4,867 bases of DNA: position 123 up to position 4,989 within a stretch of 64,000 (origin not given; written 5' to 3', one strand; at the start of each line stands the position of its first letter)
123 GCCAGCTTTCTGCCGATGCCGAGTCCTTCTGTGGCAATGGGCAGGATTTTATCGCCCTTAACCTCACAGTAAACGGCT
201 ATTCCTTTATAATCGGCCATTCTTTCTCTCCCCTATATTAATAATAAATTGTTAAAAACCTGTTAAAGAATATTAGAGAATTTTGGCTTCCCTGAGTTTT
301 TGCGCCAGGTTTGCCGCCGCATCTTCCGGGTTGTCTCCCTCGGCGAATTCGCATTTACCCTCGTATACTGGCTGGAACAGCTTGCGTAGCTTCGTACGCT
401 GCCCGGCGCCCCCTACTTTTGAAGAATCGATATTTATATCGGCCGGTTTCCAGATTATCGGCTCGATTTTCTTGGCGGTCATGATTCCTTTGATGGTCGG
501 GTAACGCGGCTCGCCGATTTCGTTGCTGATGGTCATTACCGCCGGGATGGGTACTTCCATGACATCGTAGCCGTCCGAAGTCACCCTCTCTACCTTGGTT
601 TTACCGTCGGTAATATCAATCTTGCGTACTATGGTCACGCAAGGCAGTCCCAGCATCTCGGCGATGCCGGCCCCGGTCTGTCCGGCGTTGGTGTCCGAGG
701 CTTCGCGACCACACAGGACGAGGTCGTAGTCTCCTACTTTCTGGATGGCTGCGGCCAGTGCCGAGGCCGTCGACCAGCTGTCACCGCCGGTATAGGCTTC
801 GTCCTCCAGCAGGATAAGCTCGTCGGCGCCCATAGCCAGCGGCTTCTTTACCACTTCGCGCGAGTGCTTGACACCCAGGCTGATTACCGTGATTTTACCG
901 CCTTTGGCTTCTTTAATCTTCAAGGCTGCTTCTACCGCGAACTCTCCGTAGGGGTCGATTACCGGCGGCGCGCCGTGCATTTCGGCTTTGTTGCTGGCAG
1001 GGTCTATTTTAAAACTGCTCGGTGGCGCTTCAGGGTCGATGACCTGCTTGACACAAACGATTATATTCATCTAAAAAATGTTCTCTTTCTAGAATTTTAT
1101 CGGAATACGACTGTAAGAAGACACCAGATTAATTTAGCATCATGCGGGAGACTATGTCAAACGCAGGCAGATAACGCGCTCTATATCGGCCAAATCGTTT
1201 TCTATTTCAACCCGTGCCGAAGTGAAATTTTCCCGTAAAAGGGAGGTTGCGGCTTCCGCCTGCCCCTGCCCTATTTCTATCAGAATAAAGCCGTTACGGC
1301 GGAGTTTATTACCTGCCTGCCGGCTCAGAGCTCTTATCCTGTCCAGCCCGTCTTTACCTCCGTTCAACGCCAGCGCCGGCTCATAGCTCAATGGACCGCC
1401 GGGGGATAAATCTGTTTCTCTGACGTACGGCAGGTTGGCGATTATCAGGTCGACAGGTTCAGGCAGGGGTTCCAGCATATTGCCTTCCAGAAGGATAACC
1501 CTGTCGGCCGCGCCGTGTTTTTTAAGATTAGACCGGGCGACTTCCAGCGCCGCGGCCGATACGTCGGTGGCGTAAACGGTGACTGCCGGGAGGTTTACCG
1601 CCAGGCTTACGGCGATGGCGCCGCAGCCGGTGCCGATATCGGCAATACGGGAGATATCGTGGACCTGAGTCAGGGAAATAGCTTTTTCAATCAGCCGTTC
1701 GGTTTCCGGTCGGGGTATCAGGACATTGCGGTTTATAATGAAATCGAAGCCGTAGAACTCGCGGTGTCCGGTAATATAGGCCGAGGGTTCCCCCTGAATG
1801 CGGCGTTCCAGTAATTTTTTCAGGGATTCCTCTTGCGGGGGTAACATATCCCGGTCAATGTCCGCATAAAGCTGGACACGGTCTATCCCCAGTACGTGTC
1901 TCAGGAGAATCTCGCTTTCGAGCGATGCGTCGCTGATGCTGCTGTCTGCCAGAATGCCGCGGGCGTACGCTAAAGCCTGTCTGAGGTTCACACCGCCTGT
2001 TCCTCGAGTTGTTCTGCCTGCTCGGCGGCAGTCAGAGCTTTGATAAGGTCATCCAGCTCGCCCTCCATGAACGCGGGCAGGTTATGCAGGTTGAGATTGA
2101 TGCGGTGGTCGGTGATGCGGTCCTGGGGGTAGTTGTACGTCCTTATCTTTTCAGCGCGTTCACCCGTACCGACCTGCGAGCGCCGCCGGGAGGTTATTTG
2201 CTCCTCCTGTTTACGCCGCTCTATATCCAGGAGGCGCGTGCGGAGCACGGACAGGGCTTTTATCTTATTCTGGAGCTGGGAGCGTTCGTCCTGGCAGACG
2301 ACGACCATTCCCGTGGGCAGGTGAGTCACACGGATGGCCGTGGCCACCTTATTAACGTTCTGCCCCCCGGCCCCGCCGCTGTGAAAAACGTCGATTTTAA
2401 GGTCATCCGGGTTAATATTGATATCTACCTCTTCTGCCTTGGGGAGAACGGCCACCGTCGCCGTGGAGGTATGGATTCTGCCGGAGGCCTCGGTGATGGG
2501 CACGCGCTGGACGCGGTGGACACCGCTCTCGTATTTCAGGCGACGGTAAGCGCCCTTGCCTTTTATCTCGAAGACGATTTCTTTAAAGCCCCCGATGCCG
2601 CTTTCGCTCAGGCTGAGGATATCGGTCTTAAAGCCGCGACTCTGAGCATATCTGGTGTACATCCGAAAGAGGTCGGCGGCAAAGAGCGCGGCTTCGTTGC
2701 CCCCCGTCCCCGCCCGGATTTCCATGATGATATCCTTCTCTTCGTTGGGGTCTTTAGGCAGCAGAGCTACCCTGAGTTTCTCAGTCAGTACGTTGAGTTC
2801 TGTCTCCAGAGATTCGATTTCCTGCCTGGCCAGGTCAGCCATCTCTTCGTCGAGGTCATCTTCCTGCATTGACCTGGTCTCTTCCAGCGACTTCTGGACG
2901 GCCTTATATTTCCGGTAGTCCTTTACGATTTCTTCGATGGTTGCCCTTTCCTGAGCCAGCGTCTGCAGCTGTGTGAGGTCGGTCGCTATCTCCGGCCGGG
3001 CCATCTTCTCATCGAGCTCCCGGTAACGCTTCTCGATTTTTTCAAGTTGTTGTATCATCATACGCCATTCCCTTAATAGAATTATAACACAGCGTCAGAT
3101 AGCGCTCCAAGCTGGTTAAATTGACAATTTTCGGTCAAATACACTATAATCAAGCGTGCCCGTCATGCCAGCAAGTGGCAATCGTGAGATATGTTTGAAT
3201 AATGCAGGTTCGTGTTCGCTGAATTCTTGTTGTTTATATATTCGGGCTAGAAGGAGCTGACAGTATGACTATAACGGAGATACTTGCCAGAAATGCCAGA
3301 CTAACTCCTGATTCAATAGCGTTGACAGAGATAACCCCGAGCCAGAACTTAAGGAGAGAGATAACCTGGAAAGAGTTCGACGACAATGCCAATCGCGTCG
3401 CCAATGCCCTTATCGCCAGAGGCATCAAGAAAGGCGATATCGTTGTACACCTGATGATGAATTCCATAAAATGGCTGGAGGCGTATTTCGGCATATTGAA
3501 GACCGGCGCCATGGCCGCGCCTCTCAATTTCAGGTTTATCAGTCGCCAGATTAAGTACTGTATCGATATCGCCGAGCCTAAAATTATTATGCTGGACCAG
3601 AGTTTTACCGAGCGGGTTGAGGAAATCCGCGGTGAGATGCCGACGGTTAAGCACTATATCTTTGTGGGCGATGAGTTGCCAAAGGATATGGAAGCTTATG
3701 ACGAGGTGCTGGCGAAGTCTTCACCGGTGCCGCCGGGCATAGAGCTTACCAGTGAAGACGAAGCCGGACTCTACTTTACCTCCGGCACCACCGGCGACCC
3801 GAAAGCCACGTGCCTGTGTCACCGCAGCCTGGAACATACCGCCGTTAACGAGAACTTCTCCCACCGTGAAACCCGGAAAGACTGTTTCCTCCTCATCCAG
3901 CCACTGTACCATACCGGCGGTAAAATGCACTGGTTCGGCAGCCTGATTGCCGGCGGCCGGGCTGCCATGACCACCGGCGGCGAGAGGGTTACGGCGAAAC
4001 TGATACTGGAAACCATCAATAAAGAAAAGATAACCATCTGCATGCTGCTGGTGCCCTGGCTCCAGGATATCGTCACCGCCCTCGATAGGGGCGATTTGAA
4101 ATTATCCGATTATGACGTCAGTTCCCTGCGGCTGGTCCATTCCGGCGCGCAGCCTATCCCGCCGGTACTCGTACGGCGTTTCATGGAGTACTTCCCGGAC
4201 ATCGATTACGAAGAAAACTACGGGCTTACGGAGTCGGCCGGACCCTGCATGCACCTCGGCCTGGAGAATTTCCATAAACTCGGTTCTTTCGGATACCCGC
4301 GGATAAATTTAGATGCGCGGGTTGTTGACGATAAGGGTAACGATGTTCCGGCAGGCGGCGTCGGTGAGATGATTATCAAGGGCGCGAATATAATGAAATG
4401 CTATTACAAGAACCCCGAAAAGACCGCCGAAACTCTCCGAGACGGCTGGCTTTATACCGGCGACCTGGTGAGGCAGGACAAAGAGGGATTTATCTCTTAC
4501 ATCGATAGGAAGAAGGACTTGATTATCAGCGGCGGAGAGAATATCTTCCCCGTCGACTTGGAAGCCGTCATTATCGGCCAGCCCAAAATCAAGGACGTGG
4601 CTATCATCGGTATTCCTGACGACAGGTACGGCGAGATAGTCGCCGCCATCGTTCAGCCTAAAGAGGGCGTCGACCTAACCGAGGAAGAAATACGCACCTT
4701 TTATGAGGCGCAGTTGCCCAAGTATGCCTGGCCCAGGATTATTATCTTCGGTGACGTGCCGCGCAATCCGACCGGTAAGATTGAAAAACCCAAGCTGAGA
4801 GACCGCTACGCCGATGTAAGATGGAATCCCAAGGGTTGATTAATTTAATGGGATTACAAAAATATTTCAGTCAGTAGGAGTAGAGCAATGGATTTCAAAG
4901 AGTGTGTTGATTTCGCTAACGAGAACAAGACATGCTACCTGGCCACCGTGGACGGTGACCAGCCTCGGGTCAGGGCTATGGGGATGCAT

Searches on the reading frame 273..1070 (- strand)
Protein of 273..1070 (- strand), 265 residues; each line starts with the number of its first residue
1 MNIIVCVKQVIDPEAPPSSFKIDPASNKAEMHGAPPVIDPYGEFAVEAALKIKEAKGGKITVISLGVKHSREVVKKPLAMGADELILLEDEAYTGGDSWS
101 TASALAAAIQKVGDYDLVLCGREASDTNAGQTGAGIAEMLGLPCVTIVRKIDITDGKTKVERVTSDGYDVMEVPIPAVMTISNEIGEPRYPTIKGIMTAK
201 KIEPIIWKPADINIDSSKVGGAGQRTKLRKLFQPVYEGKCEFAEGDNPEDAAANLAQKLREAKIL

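Call 11: search_protein_families(library=pfam, proteins=[window:273-1070:-], max_evalue=0.00001)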
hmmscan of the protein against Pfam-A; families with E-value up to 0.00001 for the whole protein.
window:273-1070:- (265 aa): 1 family
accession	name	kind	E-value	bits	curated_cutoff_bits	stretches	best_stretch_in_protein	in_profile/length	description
PF01012.27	ETF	-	5.4e-37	127.8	26.7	1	32-210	7-179/181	Electron transfer flavoprotein domain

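Call 58: find_encoding_contigs(protein=window:273-1070:-, flank=10000, max_places=1)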
Protein window:273-1070:- (265 aa): 1 contig read that carries it; 1 place shown.
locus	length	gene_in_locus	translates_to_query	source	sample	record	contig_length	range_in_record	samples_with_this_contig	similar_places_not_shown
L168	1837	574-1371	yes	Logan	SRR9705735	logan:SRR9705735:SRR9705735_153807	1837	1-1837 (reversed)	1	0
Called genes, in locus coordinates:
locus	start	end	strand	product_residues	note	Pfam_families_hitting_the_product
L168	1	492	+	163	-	?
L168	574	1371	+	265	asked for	PF01012:ETF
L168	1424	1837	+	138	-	?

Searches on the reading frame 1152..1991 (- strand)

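Call 11: search_protein_families(library=pfam, proteins=[window:1152-1991:-], max_evalue=0.00001)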
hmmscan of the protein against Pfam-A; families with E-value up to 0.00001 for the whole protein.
window:1152-1991:- (279 aa): 9 families
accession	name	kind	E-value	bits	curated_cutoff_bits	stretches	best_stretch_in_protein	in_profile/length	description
PF17827.6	PrmC_N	-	4.2e-19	69.3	23.4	1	5-75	1-71/71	PrmC N-terminal domain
PF05175.20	MTS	-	4.8e-14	52.8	23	1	113-193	32-112/170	Methyltransferase small domain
PF13847.12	Methyltransf_31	-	7.5e-10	39.1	27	1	115-189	6-84/145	Methyltransferase domain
PF13649.12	Methyltransf_25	-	1e-09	39.4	27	1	116-194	1-81/97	Methyltransferase domain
PF06325.19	PrmA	-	4.3e-09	36.7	22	1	112-187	161-234/296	Ribosomal protein L11 methyltransferase (PrmA)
PF08242.18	Methyltransf_12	-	9.6e-09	36.3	30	1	118-186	2-72/98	Methyltransferase domain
PF12847.13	Methyltransf_18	-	2.7e-08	34.4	27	1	109-184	11-87/151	Methyltransferase domain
PF00891.24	Methyltransf_2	-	2e-07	31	22.3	1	101-184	51-132/210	O-methyltransferase domain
PF01170.24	UPF0020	-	6.4e-06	26.4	22.3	0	135-192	75-134/197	RMKL-like, methyltransferase domain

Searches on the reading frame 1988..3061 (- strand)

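Call 11: search_protein_families(library=pfam, proteins=[window:1988-3061:-], max_evalue=0.00001)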
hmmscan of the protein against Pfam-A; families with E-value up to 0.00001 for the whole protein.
window:1988-3061:- (357 aa): 2 families
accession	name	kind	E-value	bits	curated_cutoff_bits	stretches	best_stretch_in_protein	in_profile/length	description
PF03462.23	PCRF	-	3.7e-74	249.2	24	1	9-203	1-194/194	PCRF domain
PF00472.26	RF-1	-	2.7e-41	140.6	35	1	210-320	1-116/116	RF-1 domain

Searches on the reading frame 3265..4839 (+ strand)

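Call 11: search_protein_families(library=pfam, proteins=[window:3265-4839:+], max_evalue=0.00001)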
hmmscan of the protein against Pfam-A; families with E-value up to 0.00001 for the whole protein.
window:3265-4839:+ (524 aa): 2 families
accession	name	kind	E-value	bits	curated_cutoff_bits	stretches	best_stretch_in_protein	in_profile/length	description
PF00501.34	AMP-binding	-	3.2e-76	257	29.9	1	8-381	2-384/384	AMP-binding enzyme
PF13193.12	AMP-binding_C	-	4.5e-15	56.8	24.5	1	432-505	2-76/76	AMP-binding enzyme C-terminal domain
